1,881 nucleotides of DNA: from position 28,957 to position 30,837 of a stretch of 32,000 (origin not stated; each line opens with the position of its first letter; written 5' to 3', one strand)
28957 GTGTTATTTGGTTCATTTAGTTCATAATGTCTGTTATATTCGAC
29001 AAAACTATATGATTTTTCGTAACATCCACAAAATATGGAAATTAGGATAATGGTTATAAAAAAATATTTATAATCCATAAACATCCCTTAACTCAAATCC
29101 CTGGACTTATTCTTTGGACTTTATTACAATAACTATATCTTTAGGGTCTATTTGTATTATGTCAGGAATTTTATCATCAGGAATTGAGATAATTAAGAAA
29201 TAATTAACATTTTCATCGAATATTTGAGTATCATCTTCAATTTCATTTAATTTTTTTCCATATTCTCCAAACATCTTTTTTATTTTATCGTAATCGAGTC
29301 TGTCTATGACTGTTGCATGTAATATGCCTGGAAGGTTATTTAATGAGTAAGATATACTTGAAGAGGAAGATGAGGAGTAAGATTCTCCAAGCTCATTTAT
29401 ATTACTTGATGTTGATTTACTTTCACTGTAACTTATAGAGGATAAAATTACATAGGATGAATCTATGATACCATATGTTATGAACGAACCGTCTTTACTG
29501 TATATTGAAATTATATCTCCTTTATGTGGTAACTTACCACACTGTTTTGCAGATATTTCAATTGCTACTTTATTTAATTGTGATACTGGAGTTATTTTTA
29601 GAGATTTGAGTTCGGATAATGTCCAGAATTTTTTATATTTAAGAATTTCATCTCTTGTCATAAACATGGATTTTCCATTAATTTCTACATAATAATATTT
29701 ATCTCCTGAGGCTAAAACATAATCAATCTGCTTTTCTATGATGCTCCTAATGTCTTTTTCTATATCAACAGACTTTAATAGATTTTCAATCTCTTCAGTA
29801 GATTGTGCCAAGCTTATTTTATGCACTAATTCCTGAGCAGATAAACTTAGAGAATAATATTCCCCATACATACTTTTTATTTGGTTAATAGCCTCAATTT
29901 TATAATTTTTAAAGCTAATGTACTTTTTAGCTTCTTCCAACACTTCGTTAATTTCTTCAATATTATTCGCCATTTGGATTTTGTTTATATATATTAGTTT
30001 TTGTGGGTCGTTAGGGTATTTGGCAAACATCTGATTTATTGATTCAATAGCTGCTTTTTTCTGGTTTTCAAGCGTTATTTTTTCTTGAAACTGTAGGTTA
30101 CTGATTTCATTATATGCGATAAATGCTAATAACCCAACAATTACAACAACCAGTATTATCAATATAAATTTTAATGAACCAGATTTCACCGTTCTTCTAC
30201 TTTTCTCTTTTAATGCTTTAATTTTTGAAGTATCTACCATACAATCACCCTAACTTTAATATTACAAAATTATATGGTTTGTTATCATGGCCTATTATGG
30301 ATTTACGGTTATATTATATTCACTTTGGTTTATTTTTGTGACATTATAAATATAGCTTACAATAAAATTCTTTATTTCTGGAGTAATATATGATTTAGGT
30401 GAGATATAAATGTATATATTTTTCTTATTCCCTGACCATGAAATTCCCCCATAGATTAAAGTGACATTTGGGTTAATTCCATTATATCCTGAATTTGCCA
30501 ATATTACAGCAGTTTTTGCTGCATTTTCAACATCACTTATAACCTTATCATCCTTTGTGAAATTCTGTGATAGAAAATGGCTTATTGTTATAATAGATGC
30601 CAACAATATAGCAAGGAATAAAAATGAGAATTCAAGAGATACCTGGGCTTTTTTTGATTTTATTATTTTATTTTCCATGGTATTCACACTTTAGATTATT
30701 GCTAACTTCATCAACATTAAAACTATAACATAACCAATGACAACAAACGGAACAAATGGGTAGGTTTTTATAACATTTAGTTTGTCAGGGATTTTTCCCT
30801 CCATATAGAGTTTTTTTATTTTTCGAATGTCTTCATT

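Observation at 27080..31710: Six-gene surface-structure operon: EppA-like peptidase, two Gln+1 pilin-like proteins and three uncharacterised exported proteins, with no assembly ATPase or platform in sight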

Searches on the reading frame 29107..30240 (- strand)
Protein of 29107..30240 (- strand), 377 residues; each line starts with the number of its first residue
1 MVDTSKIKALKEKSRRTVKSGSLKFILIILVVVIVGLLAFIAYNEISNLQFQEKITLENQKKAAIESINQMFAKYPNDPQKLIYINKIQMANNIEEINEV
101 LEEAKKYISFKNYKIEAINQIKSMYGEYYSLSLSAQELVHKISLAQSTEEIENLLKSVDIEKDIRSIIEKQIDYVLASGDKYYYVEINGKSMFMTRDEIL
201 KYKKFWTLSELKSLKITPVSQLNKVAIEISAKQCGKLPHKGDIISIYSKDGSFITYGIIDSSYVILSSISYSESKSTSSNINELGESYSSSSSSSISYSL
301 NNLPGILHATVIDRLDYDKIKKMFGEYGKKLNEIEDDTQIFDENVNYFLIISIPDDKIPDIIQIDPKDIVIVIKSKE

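Call 3: search_protein_families(library=pfam, proteins=[window:29107-30240:-], max_evalue=1)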
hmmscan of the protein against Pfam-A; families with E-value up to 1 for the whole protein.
window:29107-30240:- (377 aa): 10 families
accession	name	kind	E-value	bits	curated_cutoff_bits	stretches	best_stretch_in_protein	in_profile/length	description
PF04415.17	DUF515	-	2.4e-147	491.4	29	2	1-294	1-334/449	Protein of unknown function (DUF515)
PF01468.23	GA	-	0.00046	20.8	24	1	57-106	4-51/55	GA module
PF05961.16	Chordopox_A13L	-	0.00082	20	24.1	1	25-62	5-42/69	Chordopoxvirus A13L protein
PF07299.16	EF-G-binding_N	-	0.0063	17.4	27.1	1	56-108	29-79/83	Elongation factor G-binding protein, N-terminal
PF06248.19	Zw10_N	-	0.044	14.8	26.3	1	112-168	7-63/93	Centromere/kinetochore Zw10 N-terminal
PF12045.13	DUF3528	-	0.045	15.1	29.5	1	106-160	33-85/126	Protein of unknown function (DUF3528)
PF06050.19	HGD-D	-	0.047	13.7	28.4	1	44-106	115-179/342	2-hydroxyglutaryl-CoA dehydratase, D-component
PF13720.11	Acetyltransf_11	-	0.05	14.4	24.5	1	113-167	28-81/82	Udp N-acetylglucosamine O-acyltransferase; Domain 2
PF05975.17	EcsB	-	0.059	12.7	30.7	1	25-77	188-240/383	Bacterial ABC transporter protein EcsB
PF08475.15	Baculo_VP91_N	-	0.52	10.4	24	1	26-93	2-67/192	Viral capsid protein 91 N-terminal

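Call 4: search_protein_families(library=ncbifam, proteins=[window:29107-30240:-], max_evalue=1)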
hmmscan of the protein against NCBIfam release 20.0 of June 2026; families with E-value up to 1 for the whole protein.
window:29107-30240:- (377 aa): 2 families
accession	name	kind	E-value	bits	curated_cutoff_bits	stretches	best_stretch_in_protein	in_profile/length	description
NF006906.0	PRK09400.1-1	equivalog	0.031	13.8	95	1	12-41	25-52/62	preprotein translocase subunit SecE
NF042931.1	SAG1386_EF1546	equivalog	0.91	9.6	80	1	12-55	21-63/158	SAG1386/EF1546 family surface-associated protein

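Call 59: search_solved_structures(query=window:29107-30240:-, max_evalue=10, show_alignments=0)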
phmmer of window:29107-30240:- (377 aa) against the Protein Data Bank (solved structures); distinct sequences matched with E-value up to 10: 1.
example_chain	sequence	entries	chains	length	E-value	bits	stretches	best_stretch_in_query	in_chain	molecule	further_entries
3cxj_A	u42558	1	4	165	1.1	11.7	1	339-373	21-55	Uncharacterized protein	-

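Call 70: search_solved_structures(query=A6, max_evalue=10, show_alignments=1)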
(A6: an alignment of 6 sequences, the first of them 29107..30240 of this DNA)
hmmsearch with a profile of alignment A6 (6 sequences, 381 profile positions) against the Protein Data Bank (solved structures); distinct sequences matched with E-value up to 10: 3.
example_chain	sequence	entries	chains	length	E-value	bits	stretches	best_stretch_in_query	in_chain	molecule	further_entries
8eim_A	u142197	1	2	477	0.97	11.3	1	63-111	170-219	5-aminolevulinate synthase, mitochondrial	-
5txr_B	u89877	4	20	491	0.97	11.3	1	63-111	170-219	5-aminolevulinate synthase, mitochondrial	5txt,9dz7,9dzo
8fk7_A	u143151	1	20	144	5.6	8.8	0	208-262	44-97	Flagellin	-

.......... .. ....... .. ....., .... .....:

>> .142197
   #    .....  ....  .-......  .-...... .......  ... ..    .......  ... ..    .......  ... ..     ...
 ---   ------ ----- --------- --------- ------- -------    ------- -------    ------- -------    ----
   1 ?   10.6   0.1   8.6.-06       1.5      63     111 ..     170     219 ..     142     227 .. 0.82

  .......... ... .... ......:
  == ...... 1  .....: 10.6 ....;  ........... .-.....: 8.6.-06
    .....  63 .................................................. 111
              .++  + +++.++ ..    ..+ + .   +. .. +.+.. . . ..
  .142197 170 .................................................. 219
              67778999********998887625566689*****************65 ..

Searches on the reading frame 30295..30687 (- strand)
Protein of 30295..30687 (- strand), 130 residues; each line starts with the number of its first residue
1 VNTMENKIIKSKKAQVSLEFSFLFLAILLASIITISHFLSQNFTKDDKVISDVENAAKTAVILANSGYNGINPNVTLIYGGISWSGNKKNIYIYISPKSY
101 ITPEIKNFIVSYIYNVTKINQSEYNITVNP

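Call 3: search_protein_families(library=pfam, proteins=[window:30295-30687:-], max_evalue=1)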
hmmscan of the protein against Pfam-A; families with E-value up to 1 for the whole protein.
window:30295-30687:- (130 aa): 1 family
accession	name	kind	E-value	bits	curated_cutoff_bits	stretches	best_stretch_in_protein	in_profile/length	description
PF04021.17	Class_IIIsignal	-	1.1e-10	41.5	23.7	1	12-38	1-27/27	Class III signal peptide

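Call 4: search_protein_families(library=ncbifam, proteins=[window:30295-30687:-], max_evalue=1)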
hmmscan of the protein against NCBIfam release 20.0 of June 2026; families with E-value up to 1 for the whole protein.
window:30295-30687:- (130 aa): 3 families
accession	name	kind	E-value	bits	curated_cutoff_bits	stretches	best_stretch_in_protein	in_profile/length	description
TIGR00797.1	matE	subfamily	0.0023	16.9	147.4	1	14-63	293-342/396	MATE family efflux transporter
TIGR03616.1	RutG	equivalog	0.0074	15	758.65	1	25-86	60-120/429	pyrimidine utilization transport protein G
TIGR04205.1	classIII_w_PIP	hypoth_equivalog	0.26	11.3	65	1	13-33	2-22/67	class III signal peptide domain-containing protein, archaeosortase D/PIP-CTERM system-associated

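Call 78: list_cluster_members(proteins=[P0001, window:30295-30678:-, window:29107-30240:-, P0062, P0072, window:27080-27508:-])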
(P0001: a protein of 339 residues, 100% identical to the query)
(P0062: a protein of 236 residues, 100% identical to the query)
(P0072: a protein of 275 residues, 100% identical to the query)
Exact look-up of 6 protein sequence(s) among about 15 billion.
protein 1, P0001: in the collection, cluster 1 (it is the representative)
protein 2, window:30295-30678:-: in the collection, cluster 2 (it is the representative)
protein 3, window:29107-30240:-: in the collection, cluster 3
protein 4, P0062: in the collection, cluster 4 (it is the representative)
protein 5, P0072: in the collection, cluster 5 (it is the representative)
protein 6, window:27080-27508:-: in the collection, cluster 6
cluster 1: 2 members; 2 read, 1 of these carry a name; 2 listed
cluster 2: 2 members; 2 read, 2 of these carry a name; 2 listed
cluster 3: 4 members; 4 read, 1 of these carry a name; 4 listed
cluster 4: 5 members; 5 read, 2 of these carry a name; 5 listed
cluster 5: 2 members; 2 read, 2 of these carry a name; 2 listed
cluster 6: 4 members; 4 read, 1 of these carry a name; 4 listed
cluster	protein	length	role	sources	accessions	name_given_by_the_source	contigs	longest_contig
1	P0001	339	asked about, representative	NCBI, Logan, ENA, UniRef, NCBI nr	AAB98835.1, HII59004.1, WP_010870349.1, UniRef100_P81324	TPA: hypothetical protein HA335_00230 [Methanocaldococcus jannaschii] | Prepilin peptidase EppA n=2 Tax=Methanocaldococcus jannaschii TaxID=2190 RepID=EPPA_METJA | A24 family peptidase C-terminal domain-containing protein [Methanocaldococcus jannaschii]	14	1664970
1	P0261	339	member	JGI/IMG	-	-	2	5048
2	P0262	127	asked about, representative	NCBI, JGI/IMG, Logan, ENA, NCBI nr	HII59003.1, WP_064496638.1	TPA: class III signal peptide-containing protein [Methanocaldococcus jannaschii] | class III signal peptide-containing protein [Methanocaldococcus jannaschii]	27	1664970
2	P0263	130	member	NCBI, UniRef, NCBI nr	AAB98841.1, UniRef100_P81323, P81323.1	hypothetical protein MJ_0835.1 [Methanocaldococcus jannaschii DSM 2661] | Probable pilin MJ0835.1 n=2 Tax=Methanocaldococcus jannaschii TaxID=2190 RepID=Y83B_METJA | RecName: Full=UPF0333 protein MJ0835.1 [Methanocaldococcus jannaschii DSM 2661]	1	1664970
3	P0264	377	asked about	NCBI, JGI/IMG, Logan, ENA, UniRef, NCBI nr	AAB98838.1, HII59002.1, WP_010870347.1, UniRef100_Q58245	TPA: DUF515 domain-containing protein [Methanocaldococcus jannaschii] | Uncharacterized protein MJ0835 n=2 Tax=Methanocaldococcus jannaschii TaxID=2190 ... | DUF515 domain-containing protein [Methanocaldococcus jannaschii]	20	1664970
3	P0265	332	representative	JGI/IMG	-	-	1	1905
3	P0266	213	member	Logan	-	-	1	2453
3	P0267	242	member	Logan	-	-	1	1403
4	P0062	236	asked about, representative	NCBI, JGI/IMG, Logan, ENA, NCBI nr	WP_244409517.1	hypothetical protein [Methanocaldococcus jannaschii]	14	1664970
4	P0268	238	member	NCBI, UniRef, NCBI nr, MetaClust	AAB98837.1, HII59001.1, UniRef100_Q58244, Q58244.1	TPA: hypothetical protein HA335_00215 [Methanocaldococcus jannaschii] | Uncharacterized protein MJ0834 n=3 Tax=Methanocaldococcus jannaschii TaxID=2190 ... | RecName: Full=Uncharacterized protein MJ0834 [Methanocaldococcus jannaschii DSM 2661]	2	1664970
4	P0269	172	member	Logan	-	-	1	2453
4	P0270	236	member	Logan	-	-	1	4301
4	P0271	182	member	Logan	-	-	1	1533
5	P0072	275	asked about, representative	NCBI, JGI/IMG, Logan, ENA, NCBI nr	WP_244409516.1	hypothetical protein [Methanocaldococcus jannaschii]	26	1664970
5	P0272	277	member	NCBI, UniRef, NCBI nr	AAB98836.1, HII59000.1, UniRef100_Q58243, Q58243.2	TPA: hypothetical protein HA335_00210 [Methanocaldococcus jannaschii] | Uncharacterized protein MJ0833 n=3 Tax=Methanocaldococcus jannaschii TaxID=2190 ... | RecName: Full=Uncharacterized protein MJ0833 [Methanocaldococcus jannaschii DSM 2661]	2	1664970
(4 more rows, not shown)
